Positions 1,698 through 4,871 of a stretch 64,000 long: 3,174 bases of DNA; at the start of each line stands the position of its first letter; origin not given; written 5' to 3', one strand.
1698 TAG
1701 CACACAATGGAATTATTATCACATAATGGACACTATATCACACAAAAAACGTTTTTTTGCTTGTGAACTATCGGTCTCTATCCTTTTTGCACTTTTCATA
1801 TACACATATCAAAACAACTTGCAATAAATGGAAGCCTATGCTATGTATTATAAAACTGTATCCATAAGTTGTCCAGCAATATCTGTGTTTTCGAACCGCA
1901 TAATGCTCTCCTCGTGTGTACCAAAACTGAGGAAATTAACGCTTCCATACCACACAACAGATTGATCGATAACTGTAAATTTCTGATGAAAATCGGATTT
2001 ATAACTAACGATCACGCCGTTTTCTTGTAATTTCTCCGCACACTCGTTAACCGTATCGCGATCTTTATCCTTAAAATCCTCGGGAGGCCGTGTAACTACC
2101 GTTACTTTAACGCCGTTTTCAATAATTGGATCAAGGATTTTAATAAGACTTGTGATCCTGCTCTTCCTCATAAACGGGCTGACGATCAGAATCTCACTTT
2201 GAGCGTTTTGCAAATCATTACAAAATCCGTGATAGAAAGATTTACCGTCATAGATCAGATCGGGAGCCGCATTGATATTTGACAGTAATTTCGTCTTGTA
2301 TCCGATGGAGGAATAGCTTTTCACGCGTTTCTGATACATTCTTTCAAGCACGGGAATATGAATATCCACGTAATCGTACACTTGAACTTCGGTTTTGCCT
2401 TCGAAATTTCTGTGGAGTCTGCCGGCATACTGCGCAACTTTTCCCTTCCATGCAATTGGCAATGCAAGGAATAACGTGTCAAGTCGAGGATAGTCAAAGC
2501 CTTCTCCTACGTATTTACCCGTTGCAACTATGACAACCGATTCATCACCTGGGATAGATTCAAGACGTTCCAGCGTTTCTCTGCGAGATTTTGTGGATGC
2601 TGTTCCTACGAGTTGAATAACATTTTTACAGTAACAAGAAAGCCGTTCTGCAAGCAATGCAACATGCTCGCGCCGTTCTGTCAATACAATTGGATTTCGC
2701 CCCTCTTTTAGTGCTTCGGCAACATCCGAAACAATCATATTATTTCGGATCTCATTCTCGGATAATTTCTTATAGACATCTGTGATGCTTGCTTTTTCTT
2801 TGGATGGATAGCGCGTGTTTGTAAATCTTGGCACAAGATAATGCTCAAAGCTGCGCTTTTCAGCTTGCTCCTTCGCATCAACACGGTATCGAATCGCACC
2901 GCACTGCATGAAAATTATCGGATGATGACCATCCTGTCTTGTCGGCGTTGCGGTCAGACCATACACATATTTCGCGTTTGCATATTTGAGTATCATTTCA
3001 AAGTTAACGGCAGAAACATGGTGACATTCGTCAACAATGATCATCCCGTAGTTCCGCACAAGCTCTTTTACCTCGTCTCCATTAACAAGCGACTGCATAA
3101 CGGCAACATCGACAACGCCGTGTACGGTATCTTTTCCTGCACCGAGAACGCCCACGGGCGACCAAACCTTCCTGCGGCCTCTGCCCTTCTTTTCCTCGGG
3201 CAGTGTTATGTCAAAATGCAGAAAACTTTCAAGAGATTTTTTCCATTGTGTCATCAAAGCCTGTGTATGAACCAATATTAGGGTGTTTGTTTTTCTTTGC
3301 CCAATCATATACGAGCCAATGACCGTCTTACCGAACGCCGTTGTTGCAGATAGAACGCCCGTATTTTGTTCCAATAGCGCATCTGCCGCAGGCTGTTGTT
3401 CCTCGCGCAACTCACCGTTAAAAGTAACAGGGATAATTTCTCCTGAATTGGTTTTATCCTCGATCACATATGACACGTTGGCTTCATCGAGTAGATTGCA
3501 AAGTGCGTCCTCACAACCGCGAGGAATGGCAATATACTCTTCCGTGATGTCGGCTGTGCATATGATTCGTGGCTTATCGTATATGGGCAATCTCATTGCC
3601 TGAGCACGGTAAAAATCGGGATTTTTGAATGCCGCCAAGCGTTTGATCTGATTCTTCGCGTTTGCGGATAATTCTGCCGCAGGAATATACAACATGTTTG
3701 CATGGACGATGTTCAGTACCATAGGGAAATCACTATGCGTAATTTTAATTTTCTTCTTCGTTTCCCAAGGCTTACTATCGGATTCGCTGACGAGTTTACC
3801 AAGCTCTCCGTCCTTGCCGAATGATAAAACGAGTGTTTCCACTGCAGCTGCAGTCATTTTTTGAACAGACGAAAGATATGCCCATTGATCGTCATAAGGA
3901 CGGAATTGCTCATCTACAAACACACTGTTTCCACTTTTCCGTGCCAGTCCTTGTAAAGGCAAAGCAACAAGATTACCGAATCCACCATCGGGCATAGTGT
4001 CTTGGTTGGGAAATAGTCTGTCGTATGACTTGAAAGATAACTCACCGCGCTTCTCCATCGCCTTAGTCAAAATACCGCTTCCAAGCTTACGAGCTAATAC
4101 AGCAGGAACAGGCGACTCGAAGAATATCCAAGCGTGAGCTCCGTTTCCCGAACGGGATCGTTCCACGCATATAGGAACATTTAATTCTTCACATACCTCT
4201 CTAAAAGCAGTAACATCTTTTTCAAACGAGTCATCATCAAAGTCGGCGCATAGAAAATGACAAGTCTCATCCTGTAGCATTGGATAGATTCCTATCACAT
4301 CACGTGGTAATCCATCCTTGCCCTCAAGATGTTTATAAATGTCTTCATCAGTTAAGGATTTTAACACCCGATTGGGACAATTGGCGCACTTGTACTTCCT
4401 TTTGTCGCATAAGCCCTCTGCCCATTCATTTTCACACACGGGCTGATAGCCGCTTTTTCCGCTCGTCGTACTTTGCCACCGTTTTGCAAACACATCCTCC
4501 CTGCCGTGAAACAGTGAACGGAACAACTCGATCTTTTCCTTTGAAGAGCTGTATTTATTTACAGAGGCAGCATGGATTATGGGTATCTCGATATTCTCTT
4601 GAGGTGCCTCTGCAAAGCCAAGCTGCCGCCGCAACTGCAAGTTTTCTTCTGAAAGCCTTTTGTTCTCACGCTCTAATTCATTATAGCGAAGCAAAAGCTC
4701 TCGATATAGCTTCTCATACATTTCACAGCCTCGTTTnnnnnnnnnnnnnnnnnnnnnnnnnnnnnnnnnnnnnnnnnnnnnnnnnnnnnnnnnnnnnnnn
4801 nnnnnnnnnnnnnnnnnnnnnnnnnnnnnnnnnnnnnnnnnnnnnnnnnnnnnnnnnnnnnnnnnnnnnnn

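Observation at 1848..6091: Two-gene operon: Schlafen-like AlbA_2/wHTH protein + AEP(PrimPol)-SF2 helicase-PLD nuclease fusion, a candidate undescribed defence system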

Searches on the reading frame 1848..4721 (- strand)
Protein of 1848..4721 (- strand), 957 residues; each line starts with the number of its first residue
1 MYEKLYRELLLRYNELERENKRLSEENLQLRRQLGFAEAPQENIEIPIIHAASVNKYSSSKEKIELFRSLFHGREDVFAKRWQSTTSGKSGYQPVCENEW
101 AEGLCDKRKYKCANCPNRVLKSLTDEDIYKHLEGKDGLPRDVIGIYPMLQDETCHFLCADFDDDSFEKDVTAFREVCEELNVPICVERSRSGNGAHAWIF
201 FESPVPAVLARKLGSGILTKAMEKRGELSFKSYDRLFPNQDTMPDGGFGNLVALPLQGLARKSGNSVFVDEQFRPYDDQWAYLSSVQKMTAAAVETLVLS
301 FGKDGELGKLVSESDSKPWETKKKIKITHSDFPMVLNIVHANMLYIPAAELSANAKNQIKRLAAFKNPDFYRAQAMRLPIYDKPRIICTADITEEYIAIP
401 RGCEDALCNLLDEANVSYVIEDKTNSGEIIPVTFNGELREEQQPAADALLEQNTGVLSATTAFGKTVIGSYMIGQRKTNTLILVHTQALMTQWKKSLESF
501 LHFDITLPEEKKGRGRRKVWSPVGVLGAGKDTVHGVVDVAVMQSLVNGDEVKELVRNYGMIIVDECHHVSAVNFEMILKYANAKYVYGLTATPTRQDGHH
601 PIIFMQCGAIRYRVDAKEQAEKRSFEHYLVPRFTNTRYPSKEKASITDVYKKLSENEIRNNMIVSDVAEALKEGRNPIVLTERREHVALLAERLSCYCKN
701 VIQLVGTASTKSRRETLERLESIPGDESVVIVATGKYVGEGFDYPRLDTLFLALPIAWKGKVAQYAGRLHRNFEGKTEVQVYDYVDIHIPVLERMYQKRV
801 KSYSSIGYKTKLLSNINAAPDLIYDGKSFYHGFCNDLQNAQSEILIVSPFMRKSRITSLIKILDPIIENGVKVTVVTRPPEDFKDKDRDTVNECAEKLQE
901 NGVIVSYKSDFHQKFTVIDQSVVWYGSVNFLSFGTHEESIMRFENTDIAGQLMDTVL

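Call 3: search_protein_families(library=pfam, proteins=[window:1848-4721:-], max_evalue=0.01)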
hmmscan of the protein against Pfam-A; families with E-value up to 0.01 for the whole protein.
window:1848-4721:- (957 aa): 6 families
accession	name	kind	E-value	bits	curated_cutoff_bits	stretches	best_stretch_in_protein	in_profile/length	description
PF22548.2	AEP-TOTE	-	3.2e-103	344.7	27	1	62-296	1-229/230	TOTE conflict system, Archaeo-Eukaryotic Primase domain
PF04851.21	ResIII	-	8.4e-21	75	22.5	1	437-595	3-164/164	Type III restriction enzyme, res subunit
PF13091.12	PLDc_2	-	1.1e-12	48.4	27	1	834-953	2-125/132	PLD-like domain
PF00270.35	DEAD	-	2.2e-11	44.2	26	1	440-595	2-162/167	DEAD/DEAH box helicase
PF00271.37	Helicase_C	-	0.00048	20.8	23.5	1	670-772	9-109/110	Helicase conserved C-terminal domain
PF16565.11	MIT_C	-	0.0075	16.6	25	0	828-919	3-100/142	Phospholipase D-like domain at C-terminus of MIT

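Call 4: search_protein_families(library=ncbifam, proteins=[window:1848-4721:-], max_evalue=0.01)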
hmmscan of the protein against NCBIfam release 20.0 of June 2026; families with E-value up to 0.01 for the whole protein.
window:1848-4721:- (957 aa): 10 families
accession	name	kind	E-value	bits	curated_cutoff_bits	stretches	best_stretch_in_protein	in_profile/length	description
NF040561.1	PrimPol_Msp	equivalog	1.9e-34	119.1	200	2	109-303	148-347/515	CRISPR-associated primase-polymerase type A1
NF045503.1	repair_heli_XPB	equivalog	1.8e-14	53.2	610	1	437-623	183-365/548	DNA repair helicase XPB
TIGR04095.1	dnd_restrict_1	equivalog_domain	6.3e-13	48.5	600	1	437-627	8-204/451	DNA phosphorothioation system restriction enzyme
NF053632.1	heli_RadD_YejH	equivalog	5.1e-08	31.7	720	1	527-787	80-357/573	DNA repair helicase RadD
NF041068.1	DpdK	equivalog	2.1e-06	27.4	100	1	845-939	54-146/167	phospholipase D-like domain-containing protein DpdK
NF046051.1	restrict_EcoAI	equivalog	4.5e-06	25.3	550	1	539-598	251-318/768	EcoAI/FtnUII family type I restriction enzme subunit R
TIGR00603.1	rad25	subfamily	0.0005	18.4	328.7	1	462-598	285-418/734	DNA repair helicase rad25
NF010490.0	PRK13912.1-1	equivalog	0.00087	19.4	211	0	837-933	39-129/159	nuclease NucT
NF008394.0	PRK11192.1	equivalog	0.0035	16.2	507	1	631-734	206-304/441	ATP-dependent RNA helicase SrmB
NF038319.1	DISARM_DrmC_I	equivalog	0.0037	16.8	133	1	838-930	104-203/236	DISARM system phospholipase D-like protein DrmC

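Call 5: search_protein_families(library=padloc, proteins=[window:1848-4721:-], max_evalue=0.01)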
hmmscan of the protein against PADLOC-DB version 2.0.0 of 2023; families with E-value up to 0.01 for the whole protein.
window:1848-4721:- (957 aa): 25 families
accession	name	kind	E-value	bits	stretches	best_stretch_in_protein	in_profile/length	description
PDLC01465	PrimPol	-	1.6e-90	301.4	1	58-365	17-275/276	"CAS-I,CAS-II,CAS-III,CAS-IV,CAS-V,CAS-VI; associated"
PDLC01101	PrimPol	-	2.9e-24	83.6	2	123-313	164-349/490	adaptation polymerase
PDLC02707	PbeA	-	1.3e-20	71.6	2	433-596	248-416/672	PbeA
PDLC02704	PbeA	-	4e-17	60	2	422-596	241-421/682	PbeA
PDLC03924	MkoC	-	5.4e-14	49.3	1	822-938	986-1105/1136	-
PDLC03659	mREase_IV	-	1.1e-11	41.3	1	539-790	317-571/945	Type IV methyl-directed restriction enzyme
PDLC03658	mREase_IV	-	1.8e-11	40.5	1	421-785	212-558/953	Type IV methyl-directed restriction enzyme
PDLC03922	MkoB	-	3.3e-10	37.8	1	804-954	286-440/610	-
PDLC02706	PbeA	-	1.6e-09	35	1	434-596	266-434/722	PbeA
PDLC02614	DrmC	-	1.8e-08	32.3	1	835-932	28-122/153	DrmC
PDLC02901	DpdK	-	1.5e-06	26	1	841-948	53-158/173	DpdK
PDLC00201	HamB2|HamB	-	5.8e-05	19.7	1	438-500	104-168/721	DEAD-box helicase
PDLC01765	Cas3c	-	0.00013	19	1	647-815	349-495/612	-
PDLC00180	HamB1|HamB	-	0.00014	18.5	1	438-500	101-165/709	DEAD-box helicase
PDLC03746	RT_UG10_large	-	0.00026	16.9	1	164-271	85-184/1688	DRT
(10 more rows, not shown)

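Call 14: find_homologous_proteins(query=window:1848-4721:-, max_evalue=1e-10)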
Query window:1848-4721:- (957 aa): 8000 proteins with E <= 1e-10 among 8000 candidates; the best 120 are listed.
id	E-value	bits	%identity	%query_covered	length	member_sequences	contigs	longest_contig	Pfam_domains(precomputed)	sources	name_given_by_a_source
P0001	0.0e+0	2202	100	100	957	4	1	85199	PF00270.36,PF22548.3,PF13091.13,PF04851.22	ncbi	-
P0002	0.0e+0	2071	94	100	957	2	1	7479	PF00270.36,PF22548.3,PF13091.13,PF04851.22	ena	-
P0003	0.0e+0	2067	94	100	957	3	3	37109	PF00270.36,PF22548.3,PF13091.13,PF04851.22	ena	-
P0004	0.0e+0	2054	93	100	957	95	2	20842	PF00270.36,PF22548.3,PF13091.13,PF04851.22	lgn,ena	-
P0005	0.0e+0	2035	91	100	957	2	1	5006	PF00270.36,PF22548.3,PF13091.13,PF04851.22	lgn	-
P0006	0.0e+0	2022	91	100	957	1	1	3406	PF00270.36,PF22548.3,PF13091.13,PF00271.38,PF04851.22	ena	-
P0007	0.0e+0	2022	91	100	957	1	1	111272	PF00270.36,PF22548.3,PF13091.13,PF04851.22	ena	-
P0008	0.0e+0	1989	89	100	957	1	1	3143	PF00270.36,PF22548.3,PF13091.13,PF04851.22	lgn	-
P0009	0.0e+0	1986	89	100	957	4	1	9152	PF00270.36,PF22548.3,PF13091.13,PF04851.22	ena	-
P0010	0.0e+0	1981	88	100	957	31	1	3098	PF00270.36,PF22548.3,PF13091.13,PF04851.22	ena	-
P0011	0.0e+0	1978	89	100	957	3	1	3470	PF00270.36,PF22548.3,PF13091.13,PF04851.22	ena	-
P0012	0.0e+0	1977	88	100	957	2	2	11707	PF00270.36,PF22548.3,PF13091.13,PF04851.22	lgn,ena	-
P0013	0.0e+0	1973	88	100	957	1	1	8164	PF00270.36,PF22548.3,PF13091.13,PF04851.22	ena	-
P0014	0.0e+0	1968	88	100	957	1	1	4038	PF00270.36,PF22548.3,PF13091.13,PF04851.22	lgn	-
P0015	0.0e+0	1965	88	100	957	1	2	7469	PF00270.36,PF22548.3,PF13091.13,PF04851.22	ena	-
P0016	0.0e+0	1961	87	100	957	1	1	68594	PF00270.36,PF22548.3,PF13091.13,PF04851.22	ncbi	-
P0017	0.0e+0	1957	88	100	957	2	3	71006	PF00270.36,PF22548.3,PF13091.13,PF04851.22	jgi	-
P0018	0.0e+0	1952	88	100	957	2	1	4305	PF00270.36,PF22548.3,PF13091.13,PF04851.22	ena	-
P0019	0.0e+0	1941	87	100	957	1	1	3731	PF00270.36,PF22548.3,PF13091.13,PF04851.22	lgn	-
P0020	0.0e+0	1936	87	100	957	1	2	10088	PF00270.36,PF22548.3,PF13091.13,PF04851.22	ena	-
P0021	0.0e+0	1898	85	100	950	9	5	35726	PF00270.36,PF22548.3,PF13091.13,PF04851.22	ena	-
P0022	0.0e+0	1894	85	100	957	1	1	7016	PF00270.36,PF22548.3,PF13091.13,PF04851.22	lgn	-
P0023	0.0e+0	1886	86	100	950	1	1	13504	PF00270.36,PF22548.3,PF13091.13,PF04851.22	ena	-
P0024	0.0e+0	1885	85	100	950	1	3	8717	PF00270.36,PF22548.3,PF13091.13,PF00271.38,PF04851.22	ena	-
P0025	0.0e+0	1883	84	100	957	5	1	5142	PF00270.36,PF22548.3,PF13091.13,PF04851.22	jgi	jgi:superfamily II DNA or RNA helicase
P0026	0.0e+0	1883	86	100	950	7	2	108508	PF00270.36,PF22548.3,PF13091.13,PF00271.38,PF04851.22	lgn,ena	-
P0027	0.0e+0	1880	85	100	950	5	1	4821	PF00270.36,PF22548.3,PF13091.13,PF04851.22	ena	-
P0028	0.0e+0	1879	85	100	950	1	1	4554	PF00270.36,PF22548.3,PF13091.13,PF04851.22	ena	-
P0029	0.0e+0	1867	84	100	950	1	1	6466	PF00270.36,PF22548.3,PF13091.13,PF04851.22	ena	-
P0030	0.0e+0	1866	84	100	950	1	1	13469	PF00270.36,PF22548.3,PF13091.13,PF04851.22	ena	-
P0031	0.0e+0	1865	83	100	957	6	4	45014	PF00270.36,PF22548.3,PF13091.13,PF04851.22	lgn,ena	-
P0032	0.0e+0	1815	81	100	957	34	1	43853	PF00270.36,PF22548.3,PF13091.13,PF04851.22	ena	-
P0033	0.0e+0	1806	83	97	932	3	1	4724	PF00270.36,PF22548.3,PF13091.13,PF04851.22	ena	-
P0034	0.0e+0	1805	81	100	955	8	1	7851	PF00270.36,PF22548.3,PF13091.13,PF04851.22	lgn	-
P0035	0.0e+0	1627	87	85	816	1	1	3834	PF00270.36,PF22548.3,PF13091.13,PF04851.22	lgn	-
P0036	0.0e+0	1607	71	100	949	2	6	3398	PF00270.36,PF22548.3,PF13091.13,PF00271.38,PF04851.22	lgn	-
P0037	0.0e+0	1587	70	100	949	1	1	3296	PF00270.36,PF22548.3,PF13091.13,PF00271.38,PF04851.22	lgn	-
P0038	0.0e+0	1576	71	99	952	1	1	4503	PF00270.36,PF22548.3,PF13091.13,PF00271.38,PF04851.22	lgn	-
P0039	0.0e+0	1575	71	99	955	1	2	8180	PF00270.36,PF22548.3,PF13091.13,PF04851.22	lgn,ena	-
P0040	0.0e+0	1575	71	99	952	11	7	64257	PF00270.36,PF22548.3,PF13091.13,PF00271.38,PF04851.22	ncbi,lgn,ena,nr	ncbi:MAG: DEAD/DEAH box helicase family protein [Clostridia bacterium]|nr:DEAD/DEAH box helicase fam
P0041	0.0e+0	1575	71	99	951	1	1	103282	PF00270.36,PF22548.3,PF13091.13,PF04851.22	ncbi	-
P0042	0.0e+0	1572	72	99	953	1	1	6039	PF00270.36,PF22548.3,PF13091.13,PF04851.22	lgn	-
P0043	0.0e+0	1564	71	99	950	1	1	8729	PF00270.36,PF02183.24,PF22548.3,PF13091.13,PF04851.22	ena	-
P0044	0.0e+0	1561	71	99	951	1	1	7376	PF00270.36,PF22548.3,PF13091.13,PF04851.22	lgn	-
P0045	0.0e+0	1559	71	98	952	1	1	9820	PF00270.36,PF22548.3,PF13091.13,PF04851.22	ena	-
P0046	0.0e+0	1558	71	99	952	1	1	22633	PF00270.36,PF22548.3,PF13091.13,PF00271.38,PF04851.22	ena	-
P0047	0.0e+0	1555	71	99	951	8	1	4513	PF00270.36,PF22548.3,PF13091.13,PF04851.22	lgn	-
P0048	0.0e+0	1555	71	99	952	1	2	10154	PF00270.36,PF22548.3,PF13091.13,PF04851.22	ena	-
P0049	0.0e+0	1555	71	99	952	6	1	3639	PF00270.36,PF22548.3,PF13091.13,PF04851.22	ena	-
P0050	0.0e+0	1555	71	99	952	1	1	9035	PF00270.36,PF22548.3,PF13091.13,PF04851.22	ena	-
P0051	0.0e+0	1554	70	99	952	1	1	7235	PF00270.36,PF22548.3,PF13091.13,PF04851.22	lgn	-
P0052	0.0e+0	1552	86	82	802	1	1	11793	PF00270.36,PF22548.3,PF04851.22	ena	-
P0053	0.0e+0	1552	71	99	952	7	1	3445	PF00270.36,PF22548.3,PF13091.13,PF00271.38,PF04851.22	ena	-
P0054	0.0e+0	1551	70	99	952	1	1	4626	PF00270.36,PF22548.3,PF13091.13,PF04851.22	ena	-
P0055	0.0e+0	1549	70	99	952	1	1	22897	PF00270.36,PF22548.3,PF13091.13,PF04851.22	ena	-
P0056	0.0e+0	1547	71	99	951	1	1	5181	PF00270.36,PF02183.24,PF22548.3,PF13091.13,PF04851.22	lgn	-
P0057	0.0e+0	1546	70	99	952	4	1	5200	PF00270.36,PF22548.3,PF13091.13,PF00271.38,PF04851.22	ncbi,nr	ncbi:MAG: DEAD/DEAH box helicase family protein [Clostridia bacterium]|nr:DEAD/DEAH box helicase fam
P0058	0.0e+0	1545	70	99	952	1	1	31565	PF00270.36,PF22548.3,PF13091.13,PF04851.22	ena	-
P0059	0.0e+0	1542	70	99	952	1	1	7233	PF00270.36,PF22548.3,PF13091.13,PF04851.22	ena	-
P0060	0.0e+0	1537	70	99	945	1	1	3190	PF00270.36,PF22548.3,PF13091.13,PF04851.22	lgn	-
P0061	0.0e+0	1524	69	99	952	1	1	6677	PF00270.36,PF22548.3,PF13091.13,PF04851.22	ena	-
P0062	0.0e+0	1524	70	99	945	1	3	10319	PF00270.36,PF22548.3,PF13091.13,PF00271.38,PF04851.22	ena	-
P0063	0.0e+0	1523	69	99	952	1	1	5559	PF00270.36,PF22548.3,PF13091.13,PF04851.22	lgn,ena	-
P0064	0.0e+0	1522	73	94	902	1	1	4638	PF00270.36,PF22548.3,PF13091.13,PF04851.22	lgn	-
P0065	0.0e+0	1521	70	99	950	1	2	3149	PF00270.36,PF22548.3,PF13091.13,PF04851.22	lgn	-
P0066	0.0e+0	1520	68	99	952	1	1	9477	PF00270.36,PF22548.3,PF13091.13,PF00271.38,PF04851.22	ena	-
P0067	0.0e+0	1520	69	99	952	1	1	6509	PF00270.36,PF22548.3,PF13091.13,PF04851.22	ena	-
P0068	0.0e+0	1519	69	100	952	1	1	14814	PF00270.36,PF22548.3,PF13091.13,PF00271.38,PF04851.22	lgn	-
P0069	0.0e+0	1516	69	99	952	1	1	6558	PF00270.36,PF22548.3,PF13091.13,PF04851.22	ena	-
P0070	0.0e+0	1516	70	99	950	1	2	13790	PF00270.36,PF22548.3,PF13091.13,PF04851.22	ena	-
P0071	0.0e+0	1516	70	99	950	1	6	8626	PF00270.36,PF22548.3,PF13091.13,PF04851.22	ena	-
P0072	0.0e+0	1515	69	99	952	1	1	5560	PF00270.36,PF22548.3,PF13091.13,PF04851.22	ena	-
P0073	0.0e+0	1512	69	99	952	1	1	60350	PF00270.36,PF22548.3,PF13091.13,PF04851.22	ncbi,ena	-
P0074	0.0e+0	1511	69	100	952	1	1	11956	PF00270.36,PF22548.3,PF13091.13,PF00271.38,PF04851.22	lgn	-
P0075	0.0e+0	1509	68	100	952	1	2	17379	PF00270.36,PF22548.3,PF13091.13,PF00271.38,PF04851.22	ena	-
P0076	0.0e+0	1509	68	99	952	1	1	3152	PF00270.36,PF22548.3,PF13091.13,PF00271.38,PF04851.22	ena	-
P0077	0.0e+0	1508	68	100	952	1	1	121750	PF00270.36,PF22548.3,PF13091.13,PF04851.22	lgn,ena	-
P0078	0.0e+0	1506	68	100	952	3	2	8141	PF00270.36,PF22548.3,PF13091.13,PF00271.38,PF04851.22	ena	-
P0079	0.0e+0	1506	68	99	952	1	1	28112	PF00270.36,PF22548.3,PF13091.13,PF04851.22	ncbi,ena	-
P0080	0.0e+0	1505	68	99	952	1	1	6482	PF00270.36,PF22548.3,PF13091.13,PF00271.38,PF04851.22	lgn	-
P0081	0.0e+0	1504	68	99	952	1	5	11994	PF00270.36,PF22548.3,PF13091.13,PF04851.22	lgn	-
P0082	0.0e+0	1503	68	99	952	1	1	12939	PF00270.36,PF22548.3,PF13091.13,PF04851.22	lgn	-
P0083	0.0e+0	1503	68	99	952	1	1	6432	PF00270.36,PF22548.3,PF13091.13,PF00271.38,PF04851.22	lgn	-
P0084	0.0e+0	1503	68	99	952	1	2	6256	PF00270.36,PF22548.3,PF13091.13,PF00271.38,PF04851.22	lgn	-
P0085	0.0e+0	1503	69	99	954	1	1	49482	PF00270.36,PF22548.3,PF13091.13,PF04851.22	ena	-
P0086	0.0e+0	1502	70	99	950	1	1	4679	PF00270.36,PF22548.3,PF13091.13,PF04851.22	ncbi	-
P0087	0.0e+0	1502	69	99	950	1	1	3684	PF00270.36,PF22548.3,PF13091.13,PF04851.22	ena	-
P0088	0.0e+0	1501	69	99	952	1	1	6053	PF00270.36,PF22548.3,PF13091.13,PF04851.22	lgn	-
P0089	0.0e+0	1501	69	100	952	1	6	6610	PF00270.36,PF22548.3,PF13091.13,PF00271.38,PF04851.22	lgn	-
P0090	0.0e+0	1499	69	99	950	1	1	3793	PF00270.36,PF22548.3,PF13091.13,PF04851.22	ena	-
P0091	0.0e+0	1499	68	99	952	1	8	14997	PF00270.36,PF22548.3,PF13091.13,PF04851.22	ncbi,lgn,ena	-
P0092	0.0e+0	1499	67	99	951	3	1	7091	PF00270.36,PF22548.3,PF13091.13,PF00271.38,PF04851.22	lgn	-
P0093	0.0e+0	1499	69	99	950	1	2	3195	PF00270.36,PF22548.3,PF13091.13,PF04851.22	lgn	-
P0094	0.0e+0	1497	68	100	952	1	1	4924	PF00270.36,PF22548.3,PF13091.13,PF04851.22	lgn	-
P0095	0.0e+0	1497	67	99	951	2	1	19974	PF00270.36,PF22548.3,PF13091.13,PF00271.38,PF04851.22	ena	-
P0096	0.0e+0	1496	69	99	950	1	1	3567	PF00270.36,PF22548.3,PF13091.13,PF04851.22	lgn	-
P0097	0.0e+0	1496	69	99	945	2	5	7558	PF00270.36,PF22548.3,PF13091.13,PF04851.22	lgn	-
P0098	0.0e+0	1495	70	95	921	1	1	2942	PF00270.36,PF22548.3,PF13091.13,PF04851.22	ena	-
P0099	0.0e+0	1495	67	99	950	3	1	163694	PF00270.36,PF22548.3,PF13091.13,PF04851.22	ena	-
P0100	0.0e+0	1494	67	99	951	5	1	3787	PF00270.36,PF22548.3,PF13091.13,PF04851.22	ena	-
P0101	0.0e+0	1493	69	99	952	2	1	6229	PF00270.36,PF22548.3,PF13091.13,PF00271.38,PF04851.22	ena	-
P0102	0.0e+0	1492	70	95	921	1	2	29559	PF00270.36,PF22548.3,PF13091.13,PF04851.22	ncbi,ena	-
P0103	0.0e+0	1491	68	100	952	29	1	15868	PF00270.36,PF22548.3,PF13091.13,PF00271.38,PF04851.22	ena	-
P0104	0.0e+0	1491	68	99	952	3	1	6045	PF00270.36,PF22548.3,PF13091.13,PF00271.38,PF04851.22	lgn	-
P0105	0.0e+0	1491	68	99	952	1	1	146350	PF00270.36,PF22548.3,PF13091.13,PF04851.22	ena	-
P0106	0.0e+0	1490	69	99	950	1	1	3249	PF00270.36,PF22548.3,PF13091.13,PF04851.22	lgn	-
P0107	0.0e+0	1489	67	99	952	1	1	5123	PF00270.36,PF22548.3,PF13091.13,PF04851.22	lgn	-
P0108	0.0e+0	1489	67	99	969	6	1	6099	PF00270.36,PF22548.3,PF13091.13,PF04851.22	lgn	-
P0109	0.0e+0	1489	67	99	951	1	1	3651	PF00270.36,PF22548.3,PF13091.13,PF04851.22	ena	-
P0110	0.0e+0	1487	69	99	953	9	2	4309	PF00270.36,PF22548.3,PF13091.13,PF04851.22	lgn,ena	-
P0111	0.0e+0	1486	67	100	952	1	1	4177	PF00270.36,PF22548.3,PF13091.13,PF04851.22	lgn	-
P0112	0.0e+0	1485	67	99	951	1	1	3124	PF00270.36,PF22548.3,PF13091.13,PF04851.22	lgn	-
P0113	0.0e+0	1485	67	100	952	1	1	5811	PF00270.36,PF22548.3,PF13091.13,PF00271.38,PF04851.22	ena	-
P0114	0.0e+0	1484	68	99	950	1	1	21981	PF00270.36,PF22548.3,PF13091.13,PF04851.22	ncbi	-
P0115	0.0e+0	1484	68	100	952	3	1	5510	PF00270.36,PF22548.3,PF13091.13,PF04851.22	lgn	-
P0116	0.0e+0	1484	67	99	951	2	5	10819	PF00270.36,PF22548.3,PF13091.13,PF04851.22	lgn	-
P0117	0.0e+0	1483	68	99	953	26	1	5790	PF00270.36,PF22548.3,PF13091.13,PF04851.22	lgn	-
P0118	0.0e+0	1482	67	99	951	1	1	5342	PF00270.36,PF22548.3,PF13091.13,PF04851.22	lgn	-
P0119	0.0e+0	1482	68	99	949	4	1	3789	PF00270.36,PF22548.3,PF13091.13,PF04851.22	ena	-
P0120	0.0e+0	1481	67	99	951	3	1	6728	PF00270.36,PF22548.3,PF13091.13,PF00271.38,PF04851.22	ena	-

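Call 16: find_encoding_contigs(protein=P0001, flank=10000, max_places=4)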
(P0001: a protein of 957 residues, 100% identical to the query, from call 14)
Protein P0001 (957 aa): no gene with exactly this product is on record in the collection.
